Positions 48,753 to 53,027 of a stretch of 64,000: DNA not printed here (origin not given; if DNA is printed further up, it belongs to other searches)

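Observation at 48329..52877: Orphan phage-tail-fibre-like giant surface protein plus small FlgD-Ig/T9SS-CTD-like partner inserted between LPS core genes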

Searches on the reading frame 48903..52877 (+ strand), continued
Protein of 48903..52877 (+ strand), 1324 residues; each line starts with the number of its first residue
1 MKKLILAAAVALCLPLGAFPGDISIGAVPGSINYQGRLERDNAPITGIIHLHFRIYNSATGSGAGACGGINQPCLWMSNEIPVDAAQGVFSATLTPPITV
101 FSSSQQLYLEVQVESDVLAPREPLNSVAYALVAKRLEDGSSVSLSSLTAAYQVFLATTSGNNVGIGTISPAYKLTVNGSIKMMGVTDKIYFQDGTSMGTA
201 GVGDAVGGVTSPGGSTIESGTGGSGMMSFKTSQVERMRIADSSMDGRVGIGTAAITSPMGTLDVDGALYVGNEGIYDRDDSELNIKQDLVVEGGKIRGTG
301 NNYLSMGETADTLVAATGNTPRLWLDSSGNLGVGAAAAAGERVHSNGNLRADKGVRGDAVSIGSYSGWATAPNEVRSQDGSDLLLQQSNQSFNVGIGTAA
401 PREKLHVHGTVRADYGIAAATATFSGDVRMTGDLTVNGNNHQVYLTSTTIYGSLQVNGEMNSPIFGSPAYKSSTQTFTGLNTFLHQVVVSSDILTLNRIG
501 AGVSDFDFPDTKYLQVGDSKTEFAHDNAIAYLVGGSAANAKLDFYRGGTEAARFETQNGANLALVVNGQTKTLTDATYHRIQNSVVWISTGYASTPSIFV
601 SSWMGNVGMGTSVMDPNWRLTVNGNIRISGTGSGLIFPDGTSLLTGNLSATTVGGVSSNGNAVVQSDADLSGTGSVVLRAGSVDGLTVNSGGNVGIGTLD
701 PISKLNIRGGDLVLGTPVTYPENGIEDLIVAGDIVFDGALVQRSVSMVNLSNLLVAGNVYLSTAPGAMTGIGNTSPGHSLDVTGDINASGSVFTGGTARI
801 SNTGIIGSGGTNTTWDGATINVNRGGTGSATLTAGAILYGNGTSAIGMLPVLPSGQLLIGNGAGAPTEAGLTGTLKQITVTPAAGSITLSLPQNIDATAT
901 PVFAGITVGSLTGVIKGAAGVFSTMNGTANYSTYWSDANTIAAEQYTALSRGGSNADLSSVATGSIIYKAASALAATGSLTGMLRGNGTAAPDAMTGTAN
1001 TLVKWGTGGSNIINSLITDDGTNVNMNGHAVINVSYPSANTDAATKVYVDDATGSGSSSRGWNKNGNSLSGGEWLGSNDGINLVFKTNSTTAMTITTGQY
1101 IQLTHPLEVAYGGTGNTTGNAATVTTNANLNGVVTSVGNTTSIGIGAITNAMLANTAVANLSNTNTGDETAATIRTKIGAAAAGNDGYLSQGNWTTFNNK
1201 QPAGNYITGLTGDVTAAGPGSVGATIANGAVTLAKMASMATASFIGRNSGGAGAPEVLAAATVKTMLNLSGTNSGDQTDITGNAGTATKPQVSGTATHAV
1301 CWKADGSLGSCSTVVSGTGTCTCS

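Call 14: find_encoding_contigs(protein=window:48903-52877:+, flank=10000, max_places=3)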
Protein window:48903-52877:+ (1324 aa): 3 contigs read that carry it; 1 place shown.
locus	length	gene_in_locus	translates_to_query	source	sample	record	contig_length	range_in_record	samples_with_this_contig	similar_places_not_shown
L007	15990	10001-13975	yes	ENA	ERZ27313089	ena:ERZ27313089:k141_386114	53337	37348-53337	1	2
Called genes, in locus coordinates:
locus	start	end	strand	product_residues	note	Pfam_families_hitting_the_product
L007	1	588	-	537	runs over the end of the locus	PF06418:CTP_synth_N, PF00117:GATase, PF07722:Peptidase_C26 (weak)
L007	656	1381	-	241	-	PF02348:CTP_transf_3, PF12804:NTP_transf_3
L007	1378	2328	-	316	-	PF00294:PfkB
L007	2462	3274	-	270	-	PF11306:DUF3108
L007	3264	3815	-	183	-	PF04191:PEMT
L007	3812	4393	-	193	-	PF08645:PNK3P (weak), PF12710:HAD (weak), PF13419:HAD_2 (faint), PF13242:Hydrolase_like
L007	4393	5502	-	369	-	PF02606:LpxK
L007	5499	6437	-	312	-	PF01075:Glyco_transf_9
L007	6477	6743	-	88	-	PF14063:DUF4254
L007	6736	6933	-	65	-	PF14063:DUF4254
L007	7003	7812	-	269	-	PF01522:Polysacc_deac_1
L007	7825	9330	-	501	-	PF01075:Glyco_transf_9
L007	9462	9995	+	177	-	PF18962:Por_Secre_tail (weak)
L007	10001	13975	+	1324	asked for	-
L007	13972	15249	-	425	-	PF04413:Glycos_transf_N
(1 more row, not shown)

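Call 28: find_related_loci(query=A1, collection=genome_contigs, flank=10000)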
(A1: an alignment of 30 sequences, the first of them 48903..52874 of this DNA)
Query A1 (1324 aa) in genome_contigs; peptide patterns used: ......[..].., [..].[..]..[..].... (x = any residue, [..] = any of these).
137 stretches matched a pattern; 68 encode a relative of the query (tblastn E <= 1e-3); 66 distinct loci.
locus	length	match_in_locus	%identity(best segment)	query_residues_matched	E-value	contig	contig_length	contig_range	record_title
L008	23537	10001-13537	54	1-1124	0e+0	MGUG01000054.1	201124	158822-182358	MAG: Elusimicrobia bacterium GWC2_64_44 gwc2_scaffold_672, whole genome shotgun sequence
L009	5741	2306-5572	55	1-1111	0e+0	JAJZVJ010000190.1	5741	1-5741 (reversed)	MAG: bacterium isolate SKS5.bin41 NODE_27622_length_5741_cov_1.061097, whole genome shotgun sequence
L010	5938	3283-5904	63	1-872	0e+0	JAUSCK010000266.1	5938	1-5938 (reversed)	MAG: Elusimicrobiota bacterium isolate E14_concoct.bin.112_sub E14_k141_1811706, whole genome shotgun sequence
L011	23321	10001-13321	53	1-1098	0e+0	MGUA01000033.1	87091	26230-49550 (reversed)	MAG: Elusimicrobia bacterium GWB2_63_22 gwb2_scaffold_561, whole genome shotgun sequence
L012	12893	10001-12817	58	1-943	0e+0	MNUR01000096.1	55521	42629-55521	MAG: Elusimicrobia bacterium CG1_02_56_21 cg1_0.2_scaffold_255_c, whole genome shotgun sequence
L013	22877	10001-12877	56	13-966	0e+0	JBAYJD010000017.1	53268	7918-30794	MAG: Elusimicrobiales bacterium isolate SO_2016_GW1_47 scaffold01229_OW334_2016, whole genome shotgun sequence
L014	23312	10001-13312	51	1-1103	0e+0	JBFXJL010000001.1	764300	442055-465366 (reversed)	MAG: Elusimicrobiales bacterium isolate CA_2019_TPIn_50 NODE_14_length_764300_cov_32.983840_TPIn, whole genome shotgun s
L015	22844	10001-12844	57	1-920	0e+0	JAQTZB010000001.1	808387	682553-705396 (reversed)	MAG: Elusimicrobiales bacterium isolate STC_50 NODE_7_length_808387_cov_5.808970_Sandtown_C, whole genome shotgun sequen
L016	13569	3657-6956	51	1-1103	0e+0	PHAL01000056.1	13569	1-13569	MAG: Elusimicrobia bacterium HGW-Elusimicrobia-3 08E140C01_scaffold_3037, whole genome shotgun sequence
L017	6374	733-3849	53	1-1023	0e+0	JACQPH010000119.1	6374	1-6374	MAG: Elusimicrobia bacterium isolate NC_groundwater_1302_Ag_S-0.2um_62_53 S_p2_S4_coassembly_k141_3097868, whole genome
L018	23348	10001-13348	50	1-1130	0e+0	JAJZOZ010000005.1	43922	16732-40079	MAG: bacterium isolate SKS1.bin104 NODE_1429_length_43922_cov_2.690924, whole genome shotgun sequence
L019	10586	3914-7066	51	1-1010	0e+0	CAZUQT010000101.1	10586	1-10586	MAG TPA_asm: uncultured Elusimicrobiaceae bacterium isolate SRP302447_co3_112 genome assembly, contig: NODE_17715_length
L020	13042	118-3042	53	21-991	0e+0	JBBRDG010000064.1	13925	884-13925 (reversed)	MAG: Elusimicrobiales bacterium isolate Co_metawrap_2441 Cmw_2441_k141_8311946_length_13925_cov_11.0000, whole genome sh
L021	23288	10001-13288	49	1-1075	0e+0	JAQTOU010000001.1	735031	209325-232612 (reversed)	MAG: Elusimicrobiales bacterium isolate STB_10 NODE_14_length_735031_cov_7.094020_Sandtown_B, whole genome shotgun seque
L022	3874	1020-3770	56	1-884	0e+0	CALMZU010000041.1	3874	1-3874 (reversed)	MAG TPA_asm: uncultured Elusimicrobia bacterium isolate SRR8859111_bin.147_CONCOCT_v1.1_MAG genome assembly, contig: ERZ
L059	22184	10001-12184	38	16-792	7e-124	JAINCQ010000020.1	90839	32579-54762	MAG: Elusimicrobiota bacterium isolate BIN6 2452, whole genome shotgun sequence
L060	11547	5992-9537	44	2-1323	0e+0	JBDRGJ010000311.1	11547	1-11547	MAG: bacterium isolate MEGAHIT-group-1.427 k141_649501, whole genome shotgun sequence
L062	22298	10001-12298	34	4-812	5e-108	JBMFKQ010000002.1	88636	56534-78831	MAG: Elusimicrobiales bacterium isolate KM4336-27 NODE_2_length_88636_cov_6.610944, whole genome shotgun sequence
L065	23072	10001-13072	33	1-1085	1e-122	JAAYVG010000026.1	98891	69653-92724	MAG: Elusimicrobia bacterium isolate AS27yjCOA_32 87433_AS27, whole genome shotgun sequence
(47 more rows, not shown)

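Call 36: search_dna_similar(query=window:48903-52874:+, collection=phages, mode=protein, max_evalue=0.001, max_rows=20)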
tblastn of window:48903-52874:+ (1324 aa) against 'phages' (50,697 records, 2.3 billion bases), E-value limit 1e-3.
Records with a match: 2; places in all: 3; records where one place covers at least 80% of the query: 0.
Best place of each record, by identity: <60% 2.
By first word of the organism name: Thermus 1; Rhodobacter 1.
By host as written in the record: Thermus thermophilus HB27 1; Rhodobacter capsulatus YW1 1.
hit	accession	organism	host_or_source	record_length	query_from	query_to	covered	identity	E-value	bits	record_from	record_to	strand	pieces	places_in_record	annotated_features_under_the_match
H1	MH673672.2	Thermus phage phiFa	Thermus thermophilus HB27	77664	592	799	16%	26.0%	2e-4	52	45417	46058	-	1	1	distal tail fiber protein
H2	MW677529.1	Rhodobacter phage RcZahn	Rhodobacter capsulatus YW1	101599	1142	1286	11%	36.9%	2e-4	52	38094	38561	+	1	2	38: hypothetical protein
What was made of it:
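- On Prophage or tailocin tail-fibre module: Only two marginal tblastn hits in 50,697 phage records (call 36).
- There are marginal tblastn hits to a Thermus phage distal tail fibre and a Rhodobacter phage protein (E=2e-4; call 36).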

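Call 44: predict_structure(alignment_id=A3)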
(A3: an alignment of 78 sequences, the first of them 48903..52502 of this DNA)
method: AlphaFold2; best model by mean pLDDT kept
length: 1200 residues; sequences in the alignment: 78
mean_pLDDT: 55.0   pTM: 0.28
mean pLDDT of the five models: 55.0, 54.1, 53.6, 53.2, 53.0
residues with pLDDT >= 90: 39; 70-90: 230; 50-70: 355; < 50: 576
segments of 3 or more residues with pLDDT < 50: 14-26, 134-154, 156-164, 166-175, 177-179, 190-194, 204-216, 338-341, 344-353, 386-395, 397-406, 412-416, 418-422, 438-441, 457-467, 469-513, 611-615, 617-619, 629-631, 646-671, 701-706, 741-749, 783-786, 811-821, 881-889, 893-932, 934-982, 985-990, 998-1007, 1009-1012, 1014-1048, 1050-1071, 1108-1200
pLDDT, mean of each block of 10 residues (from residue 1): 57 44 51 85 85 91 82 91 90 86 81 87 67 47 42 45 44 46 52 50 46 46 68 80 82 87 83 82 75 81 85 85 79 59 45 51 53 55 48 43 46 47 51 52 52 49 43 42 36 38 41 50 57 74 78 85 88 86 70 59 57 47 49 51 44 37 43 51 53 51 47 54 58 52 45 53 55 51 50 54 52 45 52 65 64 65 63 51 45 43 34 34 33 35 34 37 36 39 48 49 46 44 40 42 44 43 44 54 70 77 62 38 37 37 34 32 33 34 34 31
secondary structure, 60 per line:
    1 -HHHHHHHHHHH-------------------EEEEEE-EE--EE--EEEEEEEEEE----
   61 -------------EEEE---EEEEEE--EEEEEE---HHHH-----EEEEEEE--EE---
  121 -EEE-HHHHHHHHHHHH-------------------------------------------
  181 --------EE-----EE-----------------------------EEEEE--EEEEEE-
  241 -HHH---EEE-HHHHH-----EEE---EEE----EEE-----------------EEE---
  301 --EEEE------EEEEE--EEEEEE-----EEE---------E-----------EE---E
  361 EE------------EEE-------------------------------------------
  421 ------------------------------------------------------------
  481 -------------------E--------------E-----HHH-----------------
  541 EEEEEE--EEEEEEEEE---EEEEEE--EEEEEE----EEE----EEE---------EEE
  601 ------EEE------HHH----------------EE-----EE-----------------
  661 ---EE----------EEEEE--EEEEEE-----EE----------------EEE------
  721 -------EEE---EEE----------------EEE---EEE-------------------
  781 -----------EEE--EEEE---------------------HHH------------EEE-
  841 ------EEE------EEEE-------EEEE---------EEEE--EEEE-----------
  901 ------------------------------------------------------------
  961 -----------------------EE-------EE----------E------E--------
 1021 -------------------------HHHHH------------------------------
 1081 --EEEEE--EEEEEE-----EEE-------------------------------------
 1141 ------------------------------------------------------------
elements in order (helices of 4 or more, strands of 3 or more residues): H2-12 E32-37 E47-56 E74-77 E81-86 E89-94 H98-101 E107-113 E122-124 H126-137 E227-231 E234-239 E248-250 H252-256 E262-264 E268-270 E275-277 E295-297 E303-306 E313-317 E320-325 E331-333 E360-362 E375-377 E541-546 E549-557 E561-566 E569-574 E579-581 E586-588 E598-600 E607-609 E676-680 E683-688 E712-714 E728-730 E734-736 E753-755 E759-761 E792-794 E797-800 E837-839 E847-849 E856-859 E867-870 E880-883 E886-889 H1046-1050 E1083-1087 E1090-1095 E1101-1103
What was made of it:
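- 48966..49307 (+): Giant protein, conserved beta-rich N-terminal domain (residues ~22-135; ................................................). pLDDT is 81-91 for residues 30-130 (call 44).
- On MAT (mosaic adhesive trimer) fibre superfamily: AF2 gives a helix at residues 2-12 (call 44). The poor monomer model (pLDDT 55; call 44) is compatible with an obligate oligomer but proves nothing.
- The N-domain is confidently predicted (call 44). The monomer AF2 model of the giant is poor (pLDDT 55, pTM 0.28; call 44). Here only the base domain and isolated blocks are confident (call 44), which fits an obligate oligomer.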
